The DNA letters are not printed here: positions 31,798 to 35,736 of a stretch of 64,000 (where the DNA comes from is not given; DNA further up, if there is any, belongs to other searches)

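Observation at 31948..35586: Zinc-ribbon + class III nucleotide cyclase + AAA_16 STAND ATPase + TPR protein embedded among PIN toxins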

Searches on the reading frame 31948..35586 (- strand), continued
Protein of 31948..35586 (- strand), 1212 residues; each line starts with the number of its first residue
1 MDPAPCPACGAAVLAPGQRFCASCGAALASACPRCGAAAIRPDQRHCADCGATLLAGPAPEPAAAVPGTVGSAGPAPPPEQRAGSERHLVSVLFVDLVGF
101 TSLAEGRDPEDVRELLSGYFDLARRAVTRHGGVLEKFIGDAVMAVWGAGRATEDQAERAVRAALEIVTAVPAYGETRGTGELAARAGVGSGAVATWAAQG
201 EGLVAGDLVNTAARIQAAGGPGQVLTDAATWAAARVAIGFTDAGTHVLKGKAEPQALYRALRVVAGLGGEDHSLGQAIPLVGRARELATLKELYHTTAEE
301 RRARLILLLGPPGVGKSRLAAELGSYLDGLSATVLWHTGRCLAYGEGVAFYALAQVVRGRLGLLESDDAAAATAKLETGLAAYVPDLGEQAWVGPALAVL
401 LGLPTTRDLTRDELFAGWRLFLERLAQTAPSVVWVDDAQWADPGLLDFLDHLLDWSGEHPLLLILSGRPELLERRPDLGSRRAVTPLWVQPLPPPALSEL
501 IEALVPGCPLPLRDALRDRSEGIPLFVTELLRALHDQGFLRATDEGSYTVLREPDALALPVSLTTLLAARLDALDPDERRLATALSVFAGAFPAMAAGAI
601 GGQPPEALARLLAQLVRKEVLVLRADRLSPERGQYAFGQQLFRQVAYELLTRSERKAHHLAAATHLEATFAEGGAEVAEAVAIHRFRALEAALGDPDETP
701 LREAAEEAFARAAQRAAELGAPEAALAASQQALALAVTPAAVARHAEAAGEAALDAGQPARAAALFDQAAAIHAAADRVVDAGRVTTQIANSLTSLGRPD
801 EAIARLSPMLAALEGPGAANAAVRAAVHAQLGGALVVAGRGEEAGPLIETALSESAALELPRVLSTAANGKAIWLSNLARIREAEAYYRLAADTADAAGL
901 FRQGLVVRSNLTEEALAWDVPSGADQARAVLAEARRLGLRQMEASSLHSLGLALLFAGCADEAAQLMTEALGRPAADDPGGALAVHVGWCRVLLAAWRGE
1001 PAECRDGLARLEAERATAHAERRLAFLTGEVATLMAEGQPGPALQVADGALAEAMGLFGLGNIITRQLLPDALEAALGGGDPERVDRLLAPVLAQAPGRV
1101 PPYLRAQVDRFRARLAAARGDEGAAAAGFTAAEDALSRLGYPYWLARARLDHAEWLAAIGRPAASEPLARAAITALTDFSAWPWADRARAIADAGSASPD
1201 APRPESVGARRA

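Call 54: search_protein_families(library=pfam, proteins=[L049:11597-13372:+, L049:14991-15659:+, L067:1583-3307:-, L044:11572-13446:+, L059:11622-13433:+, L020:11602-13422:+, L003:11783-13606:+, L075:11523-13613:+, L053:11363-12976:-], max_evalue=0.001)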
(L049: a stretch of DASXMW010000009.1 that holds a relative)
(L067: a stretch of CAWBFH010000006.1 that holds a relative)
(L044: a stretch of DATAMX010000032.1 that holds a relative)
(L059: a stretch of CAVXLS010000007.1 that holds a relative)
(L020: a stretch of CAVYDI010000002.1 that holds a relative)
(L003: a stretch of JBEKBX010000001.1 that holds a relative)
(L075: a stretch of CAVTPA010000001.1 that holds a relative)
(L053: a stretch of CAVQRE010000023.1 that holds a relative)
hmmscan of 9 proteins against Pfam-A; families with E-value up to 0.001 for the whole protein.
L049:11597-13372:+ (592 aa): 4 families
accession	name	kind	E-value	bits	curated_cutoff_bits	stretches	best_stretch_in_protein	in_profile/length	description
PF07690.21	MFS_1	-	1.2e-24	87.3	33.4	1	50-387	3-343/347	Major Facilitator Superfamily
PF05977.19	MFS_3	-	1.3e-19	70.5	27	1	41-436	8-405/524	Transmembrane secretion effector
PF00027.35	cNMP_binding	-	6.3e-17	61.8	27.5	1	472-555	4-87/89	Cyclic nucleotide-binding domain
PF12832.13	MFS_1_like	-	0.0004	20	25.2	1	99-398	55-362/373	MFS_1 like family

L049:14991-15659:+ (223 aa): 2 families
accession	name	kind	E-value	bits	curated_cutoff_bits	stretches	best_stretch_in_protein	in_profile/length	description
PF00027.35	cNMP_binding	-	2.6e-22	79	27.5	1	33-119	2-88/89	Cyclic nucleotide-binding domain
PF13545.12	HTH_Crp_2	-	1.8e-13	50.7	27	1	153-219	2-69/70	Crp-like helix-turn-helix domain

L067:1583-3307:- (575 aa): 3 families
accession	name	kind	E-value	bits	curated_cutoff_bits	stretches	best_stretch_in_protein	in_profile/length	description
PF05977.19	MFS_3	-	2.9e-24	85.8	27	1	14-399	8-391/524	Transmembrane secretion effector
PF07690.21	MFS_1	-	1.9e-22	80.1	33.4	1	21-366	1-345/347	Major Facilitator Superfamily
PF00027.35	cNMP_binding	-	2.8e-19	69.3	27.5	1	448-530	3-86/89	Cyclic nucleotide-binding domain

L044:11572-13446:+ (625 aa): 2 families
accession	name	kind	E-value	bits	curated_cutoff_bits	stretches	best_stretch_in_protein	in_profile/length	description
PF02574.22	S-methyl_trans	-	6.8e-51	174.2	22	1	20-279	1-283/283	Homocysteine S-methyltransferase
PF02219.23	MTHFR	-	3.3e-36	125.5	24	1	309-568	2-257/287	Methylenetetrahydrofolate reductase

L059:11622-13433:+ (604 aa): 2 families
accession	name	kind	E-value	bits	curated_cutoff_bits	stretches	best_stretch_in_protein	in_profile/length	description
PF02574.22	S-methyl_trans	-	1.3e-54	186.5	22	1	14-284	1-283/283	Homocysteine S-methyltransferase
PF02219.23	MTHFR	-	4.8e-33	115.2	24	1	315-577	3-260/287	Methylenetetrahydrofolate reductase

L020:11602-13422:+ (607 aa): 1 family
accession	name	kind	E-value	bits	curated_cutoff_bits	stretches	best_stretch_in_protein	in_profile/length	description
PF01411.24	tRNA-synt_2c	-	8.6e-156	520.1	30.3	1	33-513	1-474/552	tRNA synthetases class II (A)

L003:11783-13606:+ (608 aa): 4 families
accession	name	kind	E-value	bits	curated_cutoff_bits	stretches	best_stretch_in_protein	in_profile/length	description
PF00563.25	EAL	-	8.8e-80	267.9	31.3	1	326-559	3-236/236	EAL domain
PF00990.26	GGDEF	-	7e-49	166.1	23.8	1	150-303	1-158/161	Diguanylate cyclase, GGDEF domain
PF08448.16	PAS_4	-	1.5e-13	51.3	23.1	1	25-133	1-109/110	PAS fold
PF00989.32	PAS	-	4.1e-06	27.2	22.6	1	20-129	2-113/113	PAS fold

L075:11523-13613:+ (697 aa): 3 families
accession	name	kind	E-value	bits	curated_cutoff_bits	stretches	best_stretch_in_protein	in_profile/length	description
PF03190.21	Thioredox_DsbH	-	7.2e-77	257.3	27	1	4-163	2-161/163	Protein of unknown function, DUF255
PF13899.12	Thioredoxin_7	-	1.5e-11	44.6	27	1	23-113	1-83/83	Thioredoxin-like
PF07944.18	Beta-AFase-like_GH127_cat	-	0.00011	21.8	24.9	0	473-522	162-210/376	Beta-L-arabinofuranosidase, GH127 catalytic domain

L053:11363-12976:- (538 aa): 2 families
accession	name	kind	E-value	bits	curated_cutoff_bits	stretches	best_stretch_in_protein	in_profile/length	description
PF00072.30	Response_reg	-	2.4e-15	57.1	30.2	1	402-507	1-100/111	Response regulator receiver domain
PF00211.25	Guanylate_cyc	-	1.8e-07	31.4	21.9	1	217-367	4-172/183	Adenylate and Guanylate cyclase catalytic domain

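Call 62: predict_structure(alignment_id=A3)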
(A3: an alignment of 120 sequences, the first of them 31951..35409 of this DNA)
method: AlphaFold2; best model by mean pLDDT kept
length: 1153 residues; sequences in the alignment: 120
mean_pLDDT: 89.7   pTM: 0.73
mean pLDDT of the five models: 89.7, 89.2, 89.2, 88.1, 87.6
residues with pLDDT >= 90: 826; 70-90: 237; 50-70: 44; < 50: 46
segments of 3 or more residues with pLDDT < 50: 1-24, 208-216, 286-288, 1147-1153
pLDDT, mean of each block of 10 residues (from residue 1): 41 37 59 94 87 90 89 85 87 80 93 88 94 70 67 95 97 86 95 93 62 51 92 94 95 89 85 82 66 88 85 90 93 94 90 91 93 92 88 92 93 79 90 94 95 94 92 93 90 91 84 91 95 92 92 89 80 82 92 97 95 87 97 97 98 92 94 98 98 95 97 96 97 96 98 82 95 97 97 98 98 96 96 97 95 96 94 94 94 97 95 70 85 97 96 94 96 98 97 96 96 97 97 95 98 98 97 98 98 98 96 98 97 84 51 33
secondary structure, 60 per line:
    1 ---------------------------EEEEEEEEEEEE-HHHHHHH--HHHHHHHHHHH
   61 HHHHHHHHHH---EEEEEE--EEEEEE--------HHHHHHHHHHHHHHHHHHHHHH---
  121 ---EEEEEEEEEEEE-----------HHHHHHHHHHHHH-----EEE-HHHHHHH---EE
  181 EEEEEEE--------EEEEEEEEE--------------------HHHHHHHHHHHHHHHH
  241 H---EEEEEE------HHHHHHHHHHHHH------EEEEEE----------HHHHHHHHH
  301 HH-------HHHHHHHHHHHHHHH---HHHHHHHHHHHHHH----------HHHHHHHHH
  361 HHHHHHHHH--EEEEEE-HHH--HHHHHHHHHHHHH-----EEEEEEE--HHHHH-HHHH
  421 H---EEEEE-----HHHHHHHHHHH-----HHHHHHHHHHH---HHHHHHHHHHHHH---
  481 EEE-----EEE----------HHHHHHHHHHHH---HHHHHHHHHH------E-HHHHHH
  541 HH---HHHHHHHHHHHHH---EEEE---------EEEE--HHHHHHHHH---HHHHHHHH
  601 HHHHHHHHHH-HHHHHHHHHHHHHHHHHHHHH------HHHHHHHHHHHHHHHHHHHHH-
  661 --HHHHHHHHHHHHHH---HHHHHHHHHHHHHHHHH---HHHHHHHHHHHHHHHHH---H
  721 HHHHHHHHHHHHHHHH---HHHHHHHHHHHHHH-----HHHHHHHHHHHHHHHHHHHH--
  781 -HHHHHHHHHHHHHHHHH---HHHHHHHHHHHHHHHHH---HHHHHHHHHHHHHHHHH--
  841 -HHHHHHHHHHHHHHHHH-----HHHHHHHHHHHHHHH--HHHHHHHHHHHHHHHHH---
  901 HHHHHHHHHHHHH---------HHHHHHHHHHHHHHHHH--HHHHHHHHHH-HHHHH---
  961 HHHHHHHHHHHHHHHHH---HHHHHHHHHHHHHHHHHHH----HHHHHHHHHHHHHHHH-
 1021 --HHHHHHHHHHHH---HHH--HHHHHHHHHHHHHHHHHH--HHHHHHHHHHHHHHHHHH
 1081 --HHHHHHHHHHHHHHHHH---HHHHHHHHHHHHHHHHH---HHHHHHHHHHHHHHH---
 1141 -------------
elements in order (helices of 4 or more, strands of 3 or more residues): E28-39 H41-47 H50-70 E74-79 E82-87 H96-117 E124-135 H147-159 E165-167 H169-175 E179-187 E196-204 H225-241 E245-250 H257-269 E276-281 H292-302 H310-324 H328-341 H352-369 E372-377 H384-396 E402-408 H411-415 H417-421 E425-429 H435-445 H451-461 H465-477 E481-483 E489-491 H502-513 H517-526 H535-542 H546-558 E562-565 E575-578 H581-589 H593-610 H612-632 H639-659 H663-676 H680-696 H700-716 H720-736 H740-753 H759-778 H782-798 H802-818 H822-838 H842-858 H864-878 H881-897 H901-913 H923-939 H942-951 H953-957 H961-977 H981-999 H1004-1019 H1023-1034 H1043-1060 H1063-1080 H1083-1099 H1103-1119 H1123-1137

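Call 64: fold_search(model_id=the predicted structure, library=pdb)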
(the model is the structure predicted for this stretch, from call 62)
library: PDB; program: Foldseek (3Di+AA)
matches with E <= 10: 1766; with E <= 0.001: 290
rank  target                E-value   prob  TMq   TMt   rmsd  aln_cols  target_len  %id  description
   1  6mfv_A                7.8e-12  1.00  0.17  0.27  27.8       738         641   15  Crystal structure of the Signal Transduction ATPase with Numerous Domains (STAND) protein with a tetratricopeptide rep (released 2019-02-20)
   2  1wc3_B                3.0e-09  1.00  0.14  0.76   3.7       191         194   29  Soluble adenylyl cyclase CyaC from S. platensis in complex with alpha, beta-methylene-ATP and Strontium (released 2004-12-20)
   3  1wc1_B                3.4e-09  1.00  0.14  0.77   3.5       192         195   29  Soluble adenylyl cyclase CyaC from S. platensis in complex with Rp- ATPalphaS (released 2004-12-20)
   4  1wc1_A                3.5e-09  1.00  0.14  0.77   3.4       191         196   29  Soluble adenylyl cyclase CyaC from S. platensis in complex with Rp- ATPalphaS (released 2004-12-20)
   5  3r5g_B                4.1e-09  1.00  0.15  0.81   4.8       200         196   26  Crystal structure of the adenylyl cyclase CyaB from P. aeruginosa (released 2012-01-11)
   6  1wc0_B                4.2e-09  1.00  0.14  0.75   3.7       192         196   29  Soluble adenylyl cyclase CyaC from S. platensis in complex with alpha, beta-methylene-ATP (released 2004-12-20)
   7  1wc1_C                4.6e-09  1.00  0.14  0.77   3.7       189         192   29  Soluble adenylyl cyclase CyaC from S. platensis in complex with Rp- ATPalphaS (released 2004-12-20)
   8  2w01_D                7.0e-09  1.00  0.14  0.77   3.3       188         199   30  Crystal structure of the guanylyl cyclase Cya2 (released 2008-09-30)
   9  1wc0_A                7.3e-09  1.00  0.14  0.73   4.0       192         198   29  Soluble adenylyl cyclase CyaC from S. platensis in complex with alpha, beta-methylene-ATP (released 2004-12-20)
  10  1wc5_D                7.9e-09  1.00  0.14  0.77   3.6       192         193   28  Soluble adenylyl cyclase CyaC from S. platensis in complex with alpha, beta-methylene-ATP in presence of bicarbonate (released 2004-12-20)
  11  1wc4_B                8.2e-09  1.00  0.14  0.73   4.1       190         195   28  Soluble adenylyl cyclase CyaC from S. platensis in complex with alpha, beta-methylene-ATP and Europium (released 2004-12-20)
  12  3r5g_A                8.8e-09  1.00  0.15  0.81   4.8       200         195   26  Crystal structure of the adenylyl cyclase CyaB from P. aeruginosa (released 2012-01-11)
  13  2w01_C                9.9e-09  1.00  0.15  0.79   3.0       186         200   28  Crystal structure of the guanylyl cyclase Cya2 (released 2008-09-30)
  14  6fht_B                1.1e-08  1.00  0.15  0.23   2.7       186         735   29  Crystal structure of an artificial phytochrome regulated adenylate/guanylate cyclase in its dark adapted Pr form (released 2018-04-18)
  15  6fht_A                1.1e-08  1.00  0.15  0.23   3.1       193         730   28  Crystal structure of an artificial phytochrome regulated adenylate/guanylate cyclase in its dark adapted Pr form (released 2018-04-18)
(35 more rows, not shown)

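Call 71: search_protein_families(library=pfam, proteins=[P0003, P0019], max_evalue=0.01)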
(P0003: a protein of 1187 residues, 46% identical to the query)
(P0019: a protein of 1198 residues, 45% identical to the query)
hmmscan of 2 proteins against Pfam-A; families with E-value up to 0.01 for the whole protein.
P0003 (1187 aa): 7 families
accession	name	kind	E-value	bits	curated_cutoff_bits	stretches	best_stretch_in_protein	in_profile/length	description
PF13191.12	AAA_16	-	3.6e-22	80.1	32.6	1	270-445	1-157/167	AAA ATPase domain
PF00211.25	Guanylate_cyc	-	3.4e-21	76.1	21.9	1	78-249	5-179/183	Adenylate and Guanylate cyclase catalytic domain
PF12773.13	DZR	-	6.5e-10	39.5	27.3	1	3-46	1-45/45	Double zinc ribbon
PF13240.11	Zn_Ribbon_1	-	1.2e-09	38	25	2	28-49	2-23/23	zinc-ribbon domain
PF24463.1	DUF7577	-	2.8e-07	30.4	28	1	2-24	4-26/27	Domain of unknown function (DUF7577)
PF13248.11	Zn_ribbon_3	-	1.5e-05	24.7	27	1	28-48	5-25/26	zinc-ribbon domain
PF18912.6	DZR_2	-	0.0017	18.6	27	1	2-45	9-55/56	Double zinc ribbon domain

P0019 (1198 aa): 7 families
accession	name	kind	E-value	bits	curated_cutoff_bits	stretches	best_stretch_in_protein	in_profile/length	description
PF13191.12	AAA_16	-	1.6e-24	87.7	32.6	1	267-442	1-157/167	AAA ATPase domain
PF00211.25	Guanylate_cyc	-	3.5e-21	76.1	21.9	1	76-244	6-177/183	Adenylate and Guanylate cyclase catalytic domain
PF13240.11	Zn_Ribbon_1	-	3.2e-13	49.4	25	2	28-48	2-22/23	zinc-ribbon domain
PF12773.13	DZR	-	1.2e-11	45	27.3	1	3-46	1-45/45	Double zinc ribbon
PF17874.7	TPR_MalT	-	4.5e-07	29.9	45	1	892-1105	40-256/336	MalT-like TPR region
PF13424.12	TPR_12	-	0.00035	21.1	30.1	1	855-922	6-76/77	Tetratricopeptide repeat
PF13248.11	Zn_ribbon_3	-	0.0048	16.8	27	0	27-47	4-24/26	zinc-ribbon domain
